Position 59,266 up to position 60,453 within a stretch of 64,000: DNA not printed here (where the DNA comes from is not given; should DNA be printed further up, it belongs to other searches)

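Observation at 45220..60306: Orphan hybrid NRPS-PKS assembly line: CAL-CP-C-A(MT)-CP / KS-AT-KR-CP / KS-AT-CP-TE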

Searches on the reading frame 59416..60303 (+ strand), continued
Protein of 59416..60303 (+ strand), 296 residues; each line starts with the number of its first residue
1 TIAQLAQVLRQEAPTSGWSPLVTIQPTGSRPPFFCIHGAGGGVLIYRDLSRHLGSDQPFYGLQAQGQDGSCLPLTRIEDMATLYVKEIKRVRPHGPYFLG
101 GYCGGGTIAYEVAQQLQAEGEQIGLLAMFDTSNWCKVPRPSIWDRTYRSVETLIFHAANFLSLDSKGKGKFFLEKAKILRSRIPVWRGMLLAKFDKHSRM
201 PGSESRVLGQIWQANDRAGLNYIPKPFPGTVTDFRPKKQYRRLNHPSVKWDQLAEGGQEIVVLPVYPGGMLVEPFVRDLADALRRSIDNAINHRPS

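Call 80: search_protein_families(library=ncbifam, proteins=[L093:2400-3449:+, L093:3499-4875:+, L093:4909-6099:+, L093:9677-10843:+, L093:11957-13003:+, L093:14627-16207:-, L093:13047-14594:+, L147:8254-9519:+], max_evalue=0.00001)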
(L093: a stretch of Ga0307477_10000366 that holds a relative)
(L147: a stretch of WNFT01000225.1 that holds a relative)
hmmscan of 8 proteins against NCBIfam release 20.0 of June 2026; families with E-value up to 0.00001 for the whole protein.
L093:2400-3449:+ (349 aa): 2 families
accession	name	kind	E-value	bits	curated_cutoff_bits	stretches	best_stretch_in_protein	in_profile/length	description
TIGR03019.1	pepcterm_femAB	equivalog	2.1e-33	115.8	260.35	1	13-349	2-330/330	FemAB family XrtA/PEP-CTERM system-associated protein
NF047883.1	UAcmpLyAlTFemX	equivalog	1.4e-07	31.1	500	1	158-299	170-314/337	UDP-N-acetylmuramoylpentapeptide-lysine N(6)-alanyltransferase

L093:3499-4875:+ (458 aa): 0 families

L093:4909-6099:+ (396 aa): 5 families
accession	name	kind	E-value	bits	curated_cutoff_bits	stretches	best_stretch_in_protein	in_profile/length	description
NF009402.0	PRK12767.1-1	equivalog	9.3e-12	44.4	218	1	17-299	10-278/329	carbamoyl phosphate synthase-like protein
NF005315.0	PRK06849.1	equivalog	1.9e-09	37.1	406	1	46-381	41-352/389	hypothetical protein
NF009404.0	PRK12767.1-3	equivalog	3.3e-08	32.8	316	1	68-315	57-302/344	carbamoyl phosphate synthase-like protein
NF009405.0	PRK12767.1-4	equivalog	6.1e-08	32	390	1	66-315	56-284/320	carbamoyl phosphate synthase-like protein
NF009406.0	PRK12767.1-5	equivalog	2.9e-07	29.9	271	1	67-315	58-289/327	carbamoyl phosphate synthase-like protein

L093:9677-10843:+ (388 aa): 8 families
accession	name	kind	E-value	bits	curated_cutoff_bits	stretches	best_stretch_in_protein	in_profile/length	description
NF007605.2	PRK10252.1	equivalog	3.3e-26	91.1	2400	1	39-227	976-1167/1292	enterobactin non-ribosomal peptide synthetase EntF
NF040607.1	mycolic_Pks13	equivalog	1.3e-21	75.9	2100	1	86-228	1379-1518/1680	polyketide synthase Pks13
NF004282.0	PRK05691.1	subfamily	5.7e-13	45.8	4090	1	36-106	4240-4310/4334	non-ribosomal peptide synthase/polyketide synthase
TIGR03443.1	alpha_am_amid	equivalog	8.9e-13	46.5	1030.1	1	32-102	843-915/1390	L-aminoadipate-semialdehyde dehydrogenase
NF041803.1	NRPS_SolG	exception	1.1e-10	39.8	2200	1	41-102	1093-1153/1163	solanimycin non-ribosomal peptide synthetase SolG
NF047350.1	aureusi_NRPS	equivalog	1.1e-08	32.5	2500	1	36-105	907-976/2373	aureusimine non-ribosomal peptide synthetase AusA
NF038078.1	NRPS_MxcG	equivalog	1.6e-07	29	2300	1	32-105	969-1042/1442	myxochelin non-ribosomal peptide synthetase MxcG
NF045894.1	PKS_plus_SDR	equivalog_domain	3.4e-06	24.9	1740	1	52-108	1457-1513/1515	type I polyketide synthase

L093:11957-13003:+ (348 aa): 8 families
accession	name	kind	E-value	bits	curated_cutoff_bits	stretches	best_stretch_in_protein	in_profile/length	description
NF007605.2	PRK10252.1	equivalog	4.7e-30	103.9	2400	1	29-197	995-1168/1292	enterobactin non-ribosomal peptide synthetase EntF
NF040607.1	mycolic_Pks13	equivalog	1.5e-18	65.8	2100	1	90-194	1417-1515/1680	polyketide synthase Pks13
NF038078.1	NRPS_MxcG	equivalog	2.3e-10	38.4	2300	1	12-78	978-1044/1442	myxochelin non-ribosomal peptide synthetase MxcG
NF004282.0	PRK05691.1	subfamily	5e-08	29.4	4090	1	13-75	2714-2775/4334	non-ribosomal peptide synthase/polyketide synthase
NF011457.0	PRK14875.1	equivalog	7.2e-08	31.8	307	1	87-191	125-230/372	acetoin dehydrogenase dihydrolipoyllysine-residue acetyltransferase subunit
NF041803.1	NRPS_SolG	exception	1.1e-06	26.5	2200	1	12-73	1093-1153/1163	solanimycin non-ribosomal peptide synthetase SolG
TIGR03443.1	alpha_am_amid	equivalog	1.4e-06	26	1030.1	1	13-76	853-918/1390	L-aminoadipate-semialdehyde dehydrogenase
TIGR03695.1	menH_SHCHC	equivalog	3.8e-06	26.5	208.55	1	95-187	3-99/252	2-succinyl-6-hydroxy-2,4-cyclohexadiene-1-carboxylate synthase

L093:14627-16207:- (526 aa): 107 families (the best 25 are shown)
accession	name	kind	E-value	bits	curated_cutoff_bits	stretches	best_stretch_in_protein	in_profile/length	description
NF004837.0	PRK06187.1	subfamily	1.8e-108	363.1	476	1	14-517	7-523/531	long-chain-fatty-acid--CoA ligase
NF004114.0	PRK05605.1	equivalog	5.9e-92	308.8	766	2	161-514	216-567/575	long-chain-fatty-acid--CoA ligase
NF009233.0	PRK12583.1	subfamily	2.3e-89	300.3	832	1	162-516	197-550/558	fatty acid CoA ligase family protein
NF005307.0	PRK06839.1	equivalog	3e-87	293.3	748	1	27-517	14-494/496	o-succinylbenzoate--CoA ligase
NF005702.0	PRK07514.1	subfamily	6.4e-86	288.7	558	1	30-514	18-498/506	malonyl-CoA synthase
NF005801.1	PRK07656.1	equivalog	1.1e-78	265.1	657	1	17-512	3-499/500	FadD3 family acyl-CoA ligase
NF052269.1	Staph_lig_FadD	equivalog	7.9e-78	262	650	1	18-516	3-493/499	long-chain-fatty-acid--CoA ligase FadD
NF006182.0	PRK08316.1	subfamily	9.8e-78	261.9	663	1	15-515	11-516/523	fatty acyl-CoA synthetase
NF004511.1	PRK05852.1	equivalog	2.9e-77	260.4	650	1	18-513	2-501/505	FadD7 family fatty acid--CoA ligase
NF002966.0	PRK03640.1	equivalog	4.9e-75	253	556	1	25-515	12-479/483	o-succinylbenzoate--CoA ligase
NF004822.0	PRK06178.1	equivalog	1.1e-73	248.7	782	2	154-516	201-567/571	acyl-CoA synthetase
NF052580.1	Str24CoAsynCasG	equivalog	2.5e-73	247.2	750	1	29-512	54-546/548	steroid-24-oyl-CoA synthetase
NF006181.0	PRK08314.1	subfamily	9.6e-73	245.3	705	2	152-513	191-551/563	long-chain-fatty-acid--CoA ligase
NF004808.0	PRK06155.1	equivalog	4.6e-71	239.7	722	1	17-518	23-524/542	ATP-dependent acyl-CoA ligase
NF006572.0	PRK09088.1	equivalog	5.1e-71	239.8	696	1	25-518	11-489/491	acyl-CoA synthetase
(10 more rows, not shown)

L093:13047-14594:+ (515 aa): 50 families (the best 25 are shown)
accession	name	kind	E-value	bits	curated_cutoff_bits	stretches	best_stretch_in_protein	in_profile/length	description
NF005760.0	PRK07586.1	equivalog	3.6e-226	752.1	363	1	1-514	1-513/514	acetolactate synthase large subunit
NF009122.0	PRK12474.1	subfamily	1.6e-190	634.3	835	1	1-513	5-516/518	hypothetical protein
NF005485.1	PRK07092.1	equivalog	4.6e-56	190.7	493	1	11-515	11-518/523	benzoylformate decarboxylase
NF006122.0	PRK08266.1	subfamily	3e-39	134.9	571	1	1-515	4-524/543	hypothetical protein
NF006016.1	PRK08155.1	equivalog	9.3e-36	123.4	870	2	338-514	360-531/554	acetolactate synthase large subunit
NF006052.0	PRK08199.1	subfamily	1.9e-34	118.9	539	2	2-210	9-216/559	thiamine pyrophosphate protein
NF006187.0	PRK08322.1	equivalog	2e-33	115.6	509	2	1-209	2-209/548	acetolactate synthase large subunit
TIGR00118.1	acolac_lg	equivalog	2.9e-33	115.2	538.35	2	1-221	1-224/557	biosynthetic-type acetolactate synthase large subunit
NF006524.0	PRK08978.1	equivalog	6.7e-33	113.8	738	2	1-224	1-223/548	acetolactate synthase 2 catalytic subunit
NF005712.0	PRK07524.1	subfamily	3.1e-32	111.7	500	2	341-513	362-527/536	5-guanidino-2-oxopentanoate decarboxylase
NF006203.0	PRK08327.1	equivalog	5.6e-31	107.7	456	2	2-229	10-254/571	thiamine pyrophosphate-requiring protein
NF004710.0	PRK06048.1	equivalog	3.9e-28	98.2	976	2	1-168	8-174/561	acetolactate synthase large subunit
NF005860.0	PRK07789.1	equivalog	4.7e-28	97.9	881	2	1-228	34-265/615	acetolactate synthase large subunit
NF005651.0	PRK07418.1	subfamily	5.7e-28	97.5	942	2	2-210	20-237/617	acetolactate synthase large subunit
NF004919.0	PRK06276.1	equivalog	6.8e-28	97.3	866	2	385-513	414-536/582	acetolactate synthase large subunit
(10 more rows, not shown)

L147:8254-9519:+ (421 aa): 1 family
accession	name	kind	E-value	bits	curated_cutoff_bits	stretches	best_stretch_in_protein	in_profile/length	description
TIGR03019.1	pepcterm_femAB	equivalog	4e-34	118.1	260.35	1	85-378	2-284/330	FemAB family XrtA/PEP-CTERM system-associated protein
